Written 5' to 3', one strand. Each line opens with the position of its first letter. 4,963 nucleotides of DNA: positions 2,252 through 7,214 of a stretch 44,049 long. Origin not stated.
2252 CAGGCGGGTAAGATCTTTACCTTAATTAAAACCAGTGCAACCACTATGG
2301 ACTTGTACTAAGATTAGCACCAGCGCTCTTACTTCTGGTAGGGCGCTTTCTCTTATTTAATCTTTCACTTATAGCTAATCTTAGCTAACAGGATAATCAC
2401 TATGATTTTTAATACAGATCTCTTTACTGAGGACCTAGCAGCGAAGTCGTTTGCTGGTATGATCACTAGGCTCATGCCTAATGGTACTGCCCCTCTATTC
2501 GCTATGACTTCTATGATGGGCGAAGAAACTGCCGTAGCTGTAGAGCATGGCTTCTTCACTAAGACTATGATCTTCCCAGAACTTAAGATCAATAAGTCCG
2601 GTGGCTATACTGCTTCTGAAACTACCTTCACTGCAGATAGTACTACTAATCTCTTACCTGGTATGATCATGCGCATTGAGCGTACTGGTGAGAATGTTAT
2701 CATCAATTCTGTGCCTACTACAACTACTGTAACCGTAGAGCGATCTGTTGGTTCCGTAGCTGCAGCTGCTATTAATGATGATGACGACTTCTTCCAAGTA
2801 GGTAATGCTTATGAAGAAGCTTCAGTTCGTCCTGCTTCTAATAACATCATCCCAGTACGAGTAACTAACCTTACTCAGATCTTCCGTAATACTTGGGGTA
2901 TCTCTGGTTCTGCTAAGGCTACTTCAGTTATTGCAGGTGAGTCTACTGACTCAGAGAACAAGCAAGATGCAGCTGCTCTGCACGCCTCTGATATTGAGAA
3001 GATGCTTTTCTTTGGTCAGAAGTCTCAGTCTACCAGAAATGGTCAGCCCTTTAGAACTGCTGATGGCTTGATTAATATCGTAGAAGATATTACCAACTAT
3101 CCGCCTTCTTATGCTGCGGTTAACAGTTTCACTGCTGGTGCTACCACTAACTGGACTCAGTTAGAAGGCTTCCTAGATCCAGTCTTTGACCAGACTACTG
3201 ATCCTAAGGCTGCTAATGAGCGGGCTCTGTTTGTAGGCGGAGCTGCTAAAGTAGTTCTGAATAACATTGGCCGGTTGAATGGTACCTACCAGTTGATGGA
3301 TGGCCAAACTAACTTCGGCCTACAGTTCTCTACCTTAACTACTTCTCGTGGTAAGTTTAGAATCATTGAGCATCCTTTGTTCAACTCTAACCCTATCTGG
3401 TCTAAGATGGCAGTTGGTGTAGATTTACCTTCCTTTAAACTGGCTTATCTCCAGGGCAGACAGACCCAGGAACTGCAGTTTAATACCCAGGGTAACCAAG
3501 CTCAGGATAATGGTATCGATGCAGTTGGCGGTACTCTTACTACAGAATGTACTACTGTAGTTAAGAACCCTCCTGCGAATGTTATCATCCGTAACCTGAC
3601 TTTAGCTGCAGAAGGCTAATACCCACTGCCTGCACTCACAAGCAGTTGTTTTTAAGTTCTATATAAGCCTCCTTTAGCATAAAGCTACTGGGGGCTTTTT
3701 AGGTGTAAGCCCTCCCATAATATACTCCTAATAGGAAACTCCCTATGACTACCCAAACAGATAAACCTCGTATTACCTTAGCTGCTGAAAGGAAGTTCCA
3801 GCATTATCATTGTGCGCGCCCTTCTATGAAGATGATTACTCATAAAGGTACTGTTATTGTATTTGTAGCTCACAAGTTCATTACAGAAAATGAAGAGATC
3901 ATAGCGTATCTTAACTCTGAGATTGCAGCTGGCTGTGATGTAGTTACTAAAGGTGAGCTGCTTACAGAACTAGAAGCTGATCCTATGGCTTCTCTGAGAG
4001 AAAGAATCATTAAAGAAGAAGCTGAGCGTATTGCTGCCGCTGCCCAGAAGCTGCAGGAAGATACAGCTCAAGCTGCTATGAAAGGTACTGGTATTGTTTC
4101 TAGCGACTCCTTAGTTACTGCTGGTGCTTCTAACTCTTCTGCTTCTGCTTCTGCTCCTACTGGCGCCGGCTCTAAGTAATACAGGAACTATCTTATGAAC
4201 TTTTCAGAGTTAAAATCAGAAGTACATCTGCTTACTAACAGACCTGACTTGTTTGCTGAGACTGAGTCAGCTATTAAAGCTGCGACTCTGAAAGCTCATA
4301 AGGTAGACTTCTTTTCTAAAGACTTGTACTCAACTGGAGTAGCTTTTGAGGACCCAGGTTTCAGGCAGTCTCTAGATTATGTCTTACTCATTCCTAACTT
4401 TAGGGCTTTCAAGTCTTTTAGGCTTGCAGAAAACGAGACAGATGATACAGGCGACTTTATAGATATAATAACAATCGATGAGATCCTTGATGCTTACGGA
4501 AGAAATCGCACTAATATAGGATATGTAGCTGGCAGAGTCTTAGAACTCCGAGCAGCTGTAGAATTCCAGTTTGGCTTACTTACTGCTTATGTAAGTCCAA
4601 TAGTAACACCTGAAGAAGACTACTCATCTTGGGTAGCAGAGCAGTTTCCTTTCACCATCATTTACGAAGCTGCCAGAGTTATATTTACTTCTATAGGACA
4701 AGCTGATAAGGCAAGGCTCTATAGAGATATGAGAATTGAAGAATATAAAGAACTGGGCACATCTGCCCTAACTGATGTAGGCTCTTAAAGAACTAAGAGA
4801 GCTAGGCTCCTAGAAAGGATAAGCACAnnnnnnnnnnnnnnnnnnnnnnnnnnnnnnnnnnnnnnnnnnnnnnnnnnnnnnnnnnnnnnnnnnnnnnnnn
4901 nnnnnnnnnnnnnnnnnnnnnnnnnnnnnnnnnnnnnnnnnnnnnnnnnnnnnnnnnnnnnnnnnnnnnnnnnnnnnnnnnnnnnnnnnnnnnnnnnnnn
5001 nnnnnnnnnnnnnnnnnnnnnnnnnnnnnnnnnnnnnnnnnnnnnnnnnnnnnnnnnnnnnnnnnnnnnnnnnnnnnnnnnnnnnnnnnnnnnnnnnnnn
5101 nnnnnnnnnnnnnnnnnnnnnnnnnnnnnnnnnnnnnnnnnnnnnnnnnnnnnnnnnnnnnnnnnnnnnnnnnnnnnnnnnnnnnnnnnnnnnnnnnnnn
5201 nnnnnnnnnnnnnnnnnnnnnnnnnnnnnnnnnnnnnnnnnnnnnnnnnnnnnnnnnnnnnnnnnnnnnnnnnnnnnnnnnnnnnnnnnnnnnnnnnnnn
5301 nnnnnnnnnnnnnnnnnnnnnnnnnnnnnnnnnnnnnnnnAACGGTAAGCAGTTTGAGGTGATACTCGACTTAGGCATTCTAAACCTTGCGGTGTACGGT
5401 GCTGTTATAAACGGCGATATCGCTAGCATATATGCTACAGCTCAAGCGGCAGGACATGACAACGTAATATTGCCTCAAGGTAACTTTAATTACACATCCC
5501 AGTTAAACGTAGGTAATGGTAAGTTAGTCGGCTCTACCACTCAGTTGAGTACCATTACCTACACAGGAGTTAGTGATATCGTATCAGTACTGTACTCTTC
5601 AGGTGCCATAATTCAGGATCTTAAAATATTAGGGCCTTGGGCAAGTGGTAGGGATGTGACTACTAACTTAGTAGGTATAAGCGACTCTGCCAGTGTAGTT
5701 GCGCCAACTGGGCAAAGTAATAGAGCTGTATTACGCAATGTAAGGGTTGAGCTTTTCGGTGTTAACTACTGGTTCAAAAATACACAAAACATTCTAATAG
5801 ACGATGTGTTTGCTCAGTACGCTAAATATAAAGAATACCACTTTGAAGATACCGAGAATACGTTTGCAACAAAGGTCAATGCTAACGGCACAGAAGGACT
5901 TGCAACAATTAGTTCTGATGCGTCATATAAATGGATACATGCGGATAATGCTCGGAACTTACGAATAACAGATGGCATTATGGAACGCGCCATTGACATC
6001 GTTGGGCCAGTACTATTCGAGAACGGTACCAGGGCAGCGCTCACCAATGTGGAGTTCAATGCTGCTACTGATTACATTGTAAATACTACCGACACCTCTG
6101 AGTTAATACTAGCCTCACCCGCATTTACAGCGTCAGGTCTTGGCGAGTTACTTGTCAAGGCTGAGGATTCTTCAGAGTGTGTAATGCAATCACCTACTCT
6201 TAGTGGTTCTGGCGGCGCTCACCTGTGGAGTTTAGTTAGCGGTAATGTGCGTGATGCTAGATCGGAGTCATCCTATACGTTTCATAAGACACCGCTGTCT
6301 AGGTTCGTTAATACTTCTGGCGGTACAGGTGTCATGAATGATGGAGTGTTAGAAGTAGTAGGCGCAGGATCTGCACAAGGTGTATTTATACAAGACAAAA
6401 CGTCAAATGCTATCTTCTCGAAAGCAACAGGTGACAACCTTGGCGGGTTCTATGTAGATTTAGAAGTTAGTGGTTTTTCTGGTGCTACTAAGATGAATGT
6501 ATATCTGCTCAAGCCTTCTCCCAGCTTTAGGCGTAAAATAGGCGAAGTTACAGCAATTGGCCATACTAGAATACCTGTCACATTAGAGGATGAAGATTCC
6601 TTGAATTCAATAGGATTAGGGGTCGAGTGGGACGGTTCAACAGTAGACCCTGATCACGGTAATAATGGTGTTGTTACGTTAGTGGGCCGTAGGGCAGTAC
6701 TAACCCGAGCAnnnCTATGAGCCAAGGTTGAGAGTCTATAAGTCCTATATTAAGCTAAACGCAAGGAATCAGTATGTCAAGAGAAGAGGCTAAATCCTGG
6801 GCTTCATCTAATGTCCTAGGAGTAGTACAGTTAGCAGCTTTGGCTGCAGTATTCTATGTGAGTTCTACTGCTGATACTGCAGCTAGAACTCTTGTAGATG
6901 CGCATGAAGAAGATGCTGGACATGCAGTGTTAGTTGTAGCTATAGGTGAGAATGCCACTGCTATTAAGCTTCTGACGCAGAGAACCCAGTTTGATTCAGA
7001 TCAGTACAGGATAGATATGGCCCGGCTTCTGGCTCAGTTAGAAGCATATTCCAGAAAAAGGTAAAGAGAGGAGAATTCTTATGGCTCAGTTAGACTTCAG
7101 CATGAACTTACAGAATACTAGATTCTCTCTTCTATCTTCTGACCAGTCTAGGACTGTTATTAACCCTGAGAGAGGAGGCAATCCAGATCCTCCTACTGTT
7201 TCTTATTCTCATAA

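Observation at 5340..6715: Extreme genome-wide CpG suppression, broken by a sharply bounded CpG-normal island covering only the C-terminal ~460 aa of the tailspike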

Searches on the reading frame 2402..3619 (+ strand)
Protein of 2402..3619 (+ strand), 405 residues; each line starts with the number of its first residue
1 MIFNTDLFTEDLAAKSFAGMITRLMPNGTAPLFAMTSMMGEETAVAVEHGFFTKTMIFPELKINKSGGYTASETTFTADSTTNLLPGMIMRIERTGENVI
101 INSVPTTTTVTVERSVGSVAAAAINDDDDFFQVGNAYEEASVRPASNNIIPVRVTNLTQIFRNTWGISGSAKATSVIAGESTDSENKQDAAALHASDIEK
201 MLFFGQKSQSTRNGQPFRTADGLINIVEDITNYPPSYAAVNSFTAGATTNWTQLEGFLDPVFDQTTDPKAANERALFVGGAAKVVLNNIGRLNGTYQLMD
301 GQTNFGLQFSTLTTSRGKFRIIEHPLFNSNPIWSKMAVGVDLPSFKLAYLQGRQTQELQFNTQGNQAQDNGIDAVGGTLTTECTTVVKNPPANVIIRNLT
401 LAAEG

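Call 5: search_protein_families(library=pfam, proteins=[window:2402-3619:+], max_evalue=0.01)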
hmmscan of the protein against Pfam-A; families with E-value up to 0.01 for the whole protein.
window:2402-3619:+ (405 aa): 1 family
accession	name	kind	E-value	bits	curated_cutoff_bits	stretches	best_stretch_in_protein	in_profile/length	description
PF17236.8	SU10_MCP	-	2.8e-38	132.5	24.1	1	11-400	8-292/292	SU10 major capsid protein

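Call 6: search_protein_families(library=phrogs, proteins=[window:2402-3619:+], max_evalue=0.001)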
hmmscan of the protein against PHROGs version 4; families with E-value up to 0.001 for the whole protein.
window:2402-3619:+ (405 aa): 1 family
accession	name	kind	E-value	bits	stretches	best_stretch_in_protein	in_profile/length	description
phrog_1328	-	head and packaging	1.6e-34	121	1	15-403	22-310/583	major head protein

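Call 12: search_dna_similar(query=window:2402-3619:+, collection=phages, mode=protein, max_rows=25)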
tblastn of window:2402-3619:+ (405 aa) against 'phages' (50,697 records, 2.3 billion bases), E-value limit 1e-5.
Records with a match: 24; places in all: 24; records where one place covers at least 80% of the query: 24.
Best place of each record, by identity: <60% 24.
By first word of the organism name: Pseudomonas 16; Aeromonas 1; Polaromonas 1; EBPR 1; Roseobacter 1; Caulobacter 1; Desulfofustis 1; Microcystis 1; Vibrio 1.
By host as written in the record: Pseudomonas aeruginosa 12; - 4; Aeromonas dhakensis 1; Polaromonas sp. 1; Psuedomonas aeruginosa 1; Pseudomonas sp. 1; Roseobacter sp. (CHUG lineage) 1; Caulobacter sp. 1; and 2 more.
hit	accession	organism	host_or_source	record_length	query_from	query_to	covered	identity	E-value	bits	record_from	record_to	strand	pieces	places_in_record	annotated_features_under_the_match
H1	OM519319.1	Aeromonas phage P5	Aeromonas dhakensis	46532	11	403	97%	39.5%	2e-85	290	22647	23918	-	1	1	hypothetical protein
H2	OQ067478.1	Polaromonas phage Tiera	Polaromonas sp.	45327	11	403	97%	38.1%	1e-68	241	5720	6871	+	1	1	putative major capsid protein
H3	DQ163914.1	Pseudomonas phage 119X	-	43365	2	404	100%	35.5%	7e-64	227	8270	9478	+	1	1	record has no annotation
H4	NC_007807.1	Pseudomonas phage 119X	Pseudomonas aeruginosa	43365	2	404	100%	35.5%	7e-64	227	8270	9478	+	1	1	119X_gp13: major head protein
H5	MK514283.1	Pseudomonas phage vB_PaeP_TF17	Psuedomonas aeruginosa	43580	2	404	100%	35.5%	2e-63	226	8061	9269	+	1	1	putative major capsid protein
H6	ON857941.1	Pseudomonas phage vB_PaeP_FBPa48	Pseudomonas sp.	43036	2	404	100%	35.0%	1e-64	229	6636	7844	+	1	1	hypothetical protein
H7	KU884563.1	Pseudomonas phage PaMx41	Pseudomonas aeruginosa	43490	2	404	100%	35.0%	1e-64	229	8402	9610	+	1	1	major capsid protein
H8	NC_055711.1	Pseudomonas phage PaMx41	Pseudomonas aeruginosa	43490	2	404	100%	35.0%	1e-64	229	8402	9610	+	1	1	major head protein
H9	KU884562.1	Pseudomonas phage PaMx35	Pseudomonas aeruginosa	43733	2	404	100%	35.0%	1e-63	226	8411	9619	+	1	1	major capsid protein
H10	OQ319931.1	Pseudomonas phage 20Aug470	Pseudomonas aeruginosa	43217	2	404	100%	35.0%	2e-61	219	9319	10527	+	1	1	hypothetical protein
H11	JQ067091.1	Pseudomonas phage PaMx32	Pseudomonas aeruginosa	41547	2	404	100%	34.8%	2e-64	228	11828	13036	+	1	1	record has no annotation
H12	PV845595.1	Pseudomonas phage Ph_15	Pseudomonas aeruginosa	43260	2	404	100%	34.8%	2e-64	228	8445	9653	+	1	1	major head protein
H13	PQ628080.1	Pseudomonas phage Neko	Pseudomonas aeruginosa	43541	2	404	100%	34.8%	2e-64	228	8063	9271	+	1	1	major head protein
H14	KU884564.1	Pseudomonas phage PaMx43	Pseudomonas aeruginosa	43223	2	404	100%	34.8%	3e-64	228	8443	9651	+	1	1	major capsid protein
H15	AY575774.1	Pseudomonas phage PaP2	-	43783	2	404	100%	34.8%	3e-64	228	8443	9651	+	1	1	orf13: p13 | orf12: p12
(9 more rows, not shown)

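Call 15: find_related_loci(query=window:2402-3616:+, collection=viral_contigs, flank=10000)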
Query window:2402-3616:+ (405 aa) in viral_contigs; peptide patterns used: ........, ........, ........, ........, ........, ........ (x = any residue, [..] = any of these).
31 stretches matched a pattern; 31 encode a relative of the query (tblastn E <= 1e-3); 31 distinct loci.
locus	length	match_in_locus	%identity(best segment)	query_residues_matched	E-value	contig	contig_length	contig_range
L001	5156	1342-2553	79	2-405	0e+0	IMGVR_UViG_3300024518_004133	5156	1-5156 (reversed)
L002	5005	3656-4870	78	2-405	0e+0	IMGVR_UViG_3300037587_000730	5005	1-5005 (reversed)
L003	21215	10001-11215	81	2-405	0e+0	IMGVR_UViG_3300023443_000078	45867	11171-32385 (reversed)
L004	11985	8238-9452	77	2-405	0e+0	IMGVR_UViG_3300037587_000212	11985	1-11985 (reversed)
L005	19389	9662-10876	78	2-405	0e+0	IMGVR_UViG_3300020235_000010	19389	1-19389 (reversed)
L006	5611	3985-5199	73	2-405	0e+0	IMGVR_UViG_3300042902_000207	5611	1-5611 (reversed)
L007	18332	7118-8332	78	2-405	0e+0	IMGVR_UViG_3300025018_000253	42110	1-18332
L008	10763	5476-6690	78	2-405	0e+0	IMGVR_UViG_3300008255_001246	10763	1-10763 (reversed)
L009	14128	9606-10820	78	2-405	0e+0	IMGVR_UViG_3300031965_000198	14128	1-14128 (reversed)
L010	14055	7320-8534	78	2-405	0e+0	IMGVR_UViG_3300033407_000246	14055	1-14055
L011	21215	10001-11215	76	2-405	0e+0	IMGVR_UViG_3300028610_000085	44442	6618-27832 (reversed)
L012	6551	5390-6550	79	2-387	0e+0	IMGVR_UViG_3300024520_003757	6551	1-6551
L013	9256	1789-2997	73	2-405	0e+0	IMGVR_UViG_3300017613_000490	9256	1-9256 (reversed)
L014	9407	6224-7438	74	2-405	0e+0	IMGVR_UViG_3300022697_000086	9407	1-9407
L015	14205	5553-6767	70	2-405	0e+0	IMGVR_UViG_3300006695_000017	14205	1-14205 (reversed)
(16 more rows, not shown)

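Call 45: find_related_loci(query=A3, collection=genome_contigs, flank=10000)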
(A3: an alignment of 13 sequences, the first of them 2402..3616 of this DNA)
Query A3 (405 aa) in genome_contigs; peptide patterns used: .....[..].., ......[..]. (x = any residue, [..] = any of these).
83 stretches matched a pattern; 7 encode a relative of the query (tblastn E <= 1e-3); 7 distinct loci.
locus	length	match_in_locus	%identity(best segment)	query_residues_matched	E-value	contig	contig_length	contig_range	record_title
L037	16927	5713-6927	68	2-405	0e+0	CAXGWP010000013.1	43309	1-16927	MAG TPA_asm: uncultured Nitrosomonadaceae bacterium isolate ERR594338_concoct_191 genome assembly, contig: ERZ11848501.1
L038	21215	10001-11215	68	2-405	0e+0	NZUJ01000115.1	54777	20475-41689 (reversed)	MAG: Ponticaulis sp. isolate NAT89 68373, whole genome shotgun sequence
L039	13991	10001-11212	66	2-405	2e-174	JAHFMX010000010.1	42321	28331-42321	MAG: bacterium isolate nzgw467 NODE_778_length_42322_cov_18.565958, whole genome shotgun sequence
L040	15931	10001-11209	67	2-405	2e-173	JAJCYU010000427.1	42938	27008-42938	MAG: Anaerolineae bacterium isolate OFTM155 OFTM155_426, whole genome shotgun sequence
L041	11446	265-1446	66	9-405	4e-172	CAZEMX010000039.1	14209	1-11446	MAG TPA_asm: uncultured Nitrososphaerota archaeon isolate binchicken_co265_268 genome assembly, contig: NODE_6694_length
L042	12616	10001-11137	61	9-396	5e-143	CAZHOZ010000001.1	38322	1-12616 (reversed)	MAG TPA_asm: uncultured Candidatus Saccharibacteria bacterium isolate binchicken_co16_307 genome assembly, contig: NODE_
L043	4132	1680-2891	46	2-403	1e-114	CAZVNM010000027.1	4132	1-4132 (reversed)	MAG TPA_asm: uncultured Bifidobacteriaceae bacterium isolate SRP329715_co1_193 genome assembly, contig: NODE_34466_lengt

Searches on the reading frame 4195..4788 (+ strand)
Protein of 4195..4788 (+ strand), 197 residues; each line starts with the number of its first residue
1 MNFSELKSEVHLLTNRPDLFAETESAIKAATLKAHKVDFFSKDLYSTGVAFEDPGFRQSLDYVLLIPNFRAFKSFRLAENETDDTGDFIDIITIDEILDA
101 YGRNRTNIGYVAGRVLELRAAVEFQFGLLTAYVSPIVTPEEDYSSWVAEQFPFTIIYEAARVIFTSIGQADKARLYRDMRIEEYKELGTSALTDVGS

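Call 5: search_protein_families(library=pfam, proteins=[window:4195-4788:+], max_evalue=0.01)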
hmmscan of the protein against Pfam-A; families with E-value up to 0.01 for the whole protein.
window:4195-4788:+ (197 aa): 0 families

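Call 6: search_protein_families(library=phrogs, proteins=[window:4195-4788:+], max_evalue=0.001)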
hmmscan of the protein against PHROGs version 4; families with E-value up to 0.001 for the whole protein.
window:4195-4788:+ (197 aa): 0 families

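Call 84: find_encoding_contigs(protein=window:4195-4788:+, flank=6000, max_places=10)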
Protein window:4195-4788:+ (197 aa): 2 contigs read that carry it; 1 place shown.
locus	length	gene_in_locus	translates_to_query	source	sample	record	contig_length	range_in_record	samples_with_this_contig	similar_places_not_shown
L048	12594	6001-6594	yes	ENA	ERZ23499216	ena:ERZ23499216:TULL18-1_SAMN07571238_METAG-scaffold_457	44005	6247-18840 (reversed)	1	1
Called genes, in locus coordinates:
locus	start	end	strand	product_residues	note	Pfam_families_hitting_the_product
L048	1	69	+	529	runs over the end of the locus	-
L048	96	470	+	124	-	-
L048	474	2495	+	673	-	-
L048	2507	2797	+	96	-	-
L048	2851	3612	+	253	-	-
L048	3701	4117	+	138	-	-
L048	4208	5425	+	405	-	PF17236:SU10_MCP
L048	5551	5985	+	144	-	-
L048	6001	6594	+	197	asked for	-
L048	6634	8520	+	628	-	-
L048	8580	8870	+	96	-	-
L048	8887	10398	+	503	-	-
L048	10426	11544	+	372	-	-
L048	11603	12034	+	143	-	-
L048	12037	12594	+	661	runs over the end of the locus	-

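Call 86: find_homologous_proteins(query=window:4195-4785:+, max_evalue=1e-20)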
Query window:4195-4785:+ (197 aa): 256 proteins with E <= 1e-20 among 416 candidates; the best 120 are listed.
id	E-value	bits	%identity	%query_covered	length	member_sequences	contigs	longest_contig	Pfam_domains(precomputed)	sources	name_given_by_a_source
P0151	2.0e-123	427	100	100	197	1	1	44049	-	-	-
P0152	1.2e-74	268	64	100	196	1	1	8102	-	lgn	-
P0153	5.9e-74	266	65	100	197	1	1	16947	-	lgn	-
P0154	9.0e-74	265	64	100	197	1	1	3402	-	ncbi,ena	-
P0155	3.8e-73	263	67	98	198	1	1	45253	-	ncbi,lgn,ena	-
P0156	2.0e-72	261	63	99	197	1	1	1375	-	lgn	-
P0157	2.1e-71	258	61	100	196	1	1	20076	-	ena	-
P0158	6.1e-71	256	64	99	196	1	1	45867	-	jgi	-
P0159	1.5e-70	255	62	99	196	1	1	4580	-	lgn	-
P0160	2.1e-70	254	63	99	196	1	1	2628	-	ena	-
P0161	2.7e-70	254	61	100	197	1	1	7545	-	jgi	-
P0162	1.2e-69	252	65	99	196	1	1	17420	-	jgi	-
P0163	1.2e-69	252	63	99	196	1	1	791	-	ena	-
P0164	2.7e-69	251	64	100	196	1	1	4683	-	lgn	-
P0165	4.3e-69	250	64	99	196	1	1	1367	-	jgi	jgi:hypothetical protein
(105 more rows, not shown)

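Call 87: find_encoding_contigs(protein=P0155, flank=10000, max_places=2)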
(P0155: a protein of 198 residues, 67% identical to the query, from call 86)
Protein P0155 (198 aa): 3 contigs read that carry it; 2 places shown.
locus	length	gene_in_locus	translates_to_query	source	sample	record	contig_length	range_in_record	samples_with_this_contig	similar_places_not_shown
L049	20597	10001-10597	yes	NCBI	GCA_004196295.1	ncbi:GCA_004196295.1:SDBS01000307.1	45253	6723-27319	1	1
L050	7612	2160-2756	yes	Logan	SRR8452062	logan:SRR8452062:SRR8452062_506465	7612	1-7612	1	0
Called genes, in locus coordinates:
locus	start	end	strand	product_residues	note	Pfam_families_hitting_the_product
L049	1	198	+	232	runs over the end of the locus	-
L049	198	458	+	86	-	-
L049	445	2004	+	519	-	-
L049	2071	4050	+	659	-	-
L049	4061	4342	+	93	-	-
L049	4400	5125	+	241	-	-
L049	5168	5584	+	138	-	-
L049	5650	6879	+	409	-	PF17236:SU10_MCP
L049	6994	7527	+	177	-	-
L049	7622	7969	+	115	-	PF23927:DUF7265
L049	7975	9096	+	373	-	-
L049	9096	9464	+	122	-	-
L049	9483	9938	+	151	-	-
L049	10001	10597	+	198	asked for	-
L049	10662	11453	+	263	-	-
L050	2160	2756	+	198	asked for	-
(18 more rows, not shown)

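Call 88: find_encoding_contigs(protein=P0153, flank=10000, max_places=2)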
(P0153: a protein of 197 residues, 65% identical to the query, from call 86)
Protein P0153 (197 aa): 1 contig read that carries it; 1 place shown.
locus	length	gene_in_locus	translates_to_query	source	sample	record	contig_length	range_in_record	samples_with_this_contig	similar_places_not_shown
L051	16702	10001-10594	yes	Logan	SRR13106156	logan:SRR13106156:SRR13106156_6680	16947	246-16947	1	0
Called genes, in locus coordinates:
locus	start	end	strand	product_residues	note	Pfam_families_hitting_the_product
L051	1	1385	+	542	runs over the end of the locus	?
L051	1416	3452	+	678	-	-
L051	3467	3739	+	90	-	-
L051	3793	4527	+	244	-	-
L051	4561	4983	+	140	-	-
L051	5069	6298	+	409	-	PF17236:SU10_MCP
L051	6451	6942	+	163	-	-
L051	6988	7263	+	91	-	-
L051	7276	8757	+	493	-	-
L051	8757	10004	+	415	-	-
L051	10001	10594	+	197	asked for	-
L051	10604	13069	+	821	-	-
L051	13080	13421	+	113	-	PF13539:Peptidase_M15_4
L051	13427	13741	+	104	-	-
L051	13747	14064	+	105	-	-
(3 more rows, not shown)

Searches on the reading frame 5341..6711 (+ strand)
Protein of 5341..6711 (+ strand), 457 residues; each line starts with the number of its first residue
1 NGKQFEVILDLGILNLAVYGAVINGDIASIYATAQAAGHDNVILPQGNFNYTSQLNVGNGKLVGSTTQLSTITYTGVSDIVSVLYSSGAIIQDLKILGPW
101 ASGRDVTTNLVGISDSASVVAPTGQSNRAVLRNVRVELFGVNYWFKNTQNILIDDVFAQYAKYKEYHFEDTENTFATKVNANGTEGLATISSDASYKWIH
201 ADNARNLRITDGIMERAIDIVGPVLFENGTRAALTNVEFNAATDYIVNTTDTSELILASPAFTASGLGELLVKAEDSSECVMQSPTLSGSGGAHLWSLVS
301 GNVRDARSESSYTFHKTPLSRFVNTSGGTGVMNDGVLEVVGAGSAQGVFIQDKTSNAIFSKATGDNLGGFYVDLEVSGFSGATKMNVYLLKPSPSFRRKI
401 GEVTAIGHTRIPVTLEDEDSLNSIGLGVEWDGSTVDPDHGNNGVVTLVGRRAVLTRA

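Call 27: find_homologous_proteins(query=window:5341-6711:+, max_evalue=0.00001)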
Query window:5341-6711:+ (457 aa): 2 proteins with E <= 0.00001 among 8000 candidates.
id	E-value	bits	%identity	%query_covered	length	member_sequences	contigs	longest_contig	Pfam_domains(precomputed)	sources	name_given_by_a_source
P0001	1.5e-295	998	100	100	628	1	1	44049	-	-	-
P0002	2.4e-99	351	47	91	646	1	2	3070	PF09008.16,PF27114.1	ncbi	-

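Call 40: find_homologous_proteins(query=A2, max_evalue=0.00001)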
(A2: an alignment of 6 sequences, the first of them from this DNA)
Query A2 (6 sequences) (450 aa, profile of the alignment): 3 proteins with E <= 0.00001 among 8000 candidates.
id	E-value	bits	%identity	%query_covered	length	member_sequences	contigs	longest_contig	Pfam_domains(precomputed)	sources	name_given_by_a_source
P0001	2.5e-192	658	100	100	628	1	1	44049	-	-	-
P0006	3.7e-188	644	33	92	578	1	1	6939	-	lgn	-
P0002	4.6e-188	644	47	92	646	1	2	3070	PF09008.16,PF27114.1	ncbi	-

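Call 41: search_solved_structures(query=A2, max_evalue=1)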
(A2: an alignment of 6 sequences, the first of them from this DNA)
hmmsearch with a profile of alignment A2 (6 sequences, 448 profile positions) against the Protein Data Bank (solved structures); distinct sequences matched with E-value up to 1: 0.

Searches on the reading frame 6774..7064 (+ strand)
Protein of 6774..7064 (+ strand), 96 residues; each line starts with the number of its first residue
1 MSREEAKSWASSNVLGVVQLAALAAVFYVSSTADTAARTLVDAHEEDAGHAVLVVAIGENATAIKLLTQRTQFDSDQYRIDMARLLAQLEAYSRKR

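Call 78: search_protein_families(library=pfam, proteins=[window:6774-7064:+], max_evalue=0.01)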
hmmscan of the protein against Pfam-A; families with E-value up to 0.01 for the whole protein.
window:6774-7064:+ (96 aa): 0 families

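Call 85: find_encoding_contigs(protein=window:6774-7064:+, flank=6000, max_places=10)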
Protein window:6774-7064:+ (96 aa): no gene with exactly this product is on record in the collection.
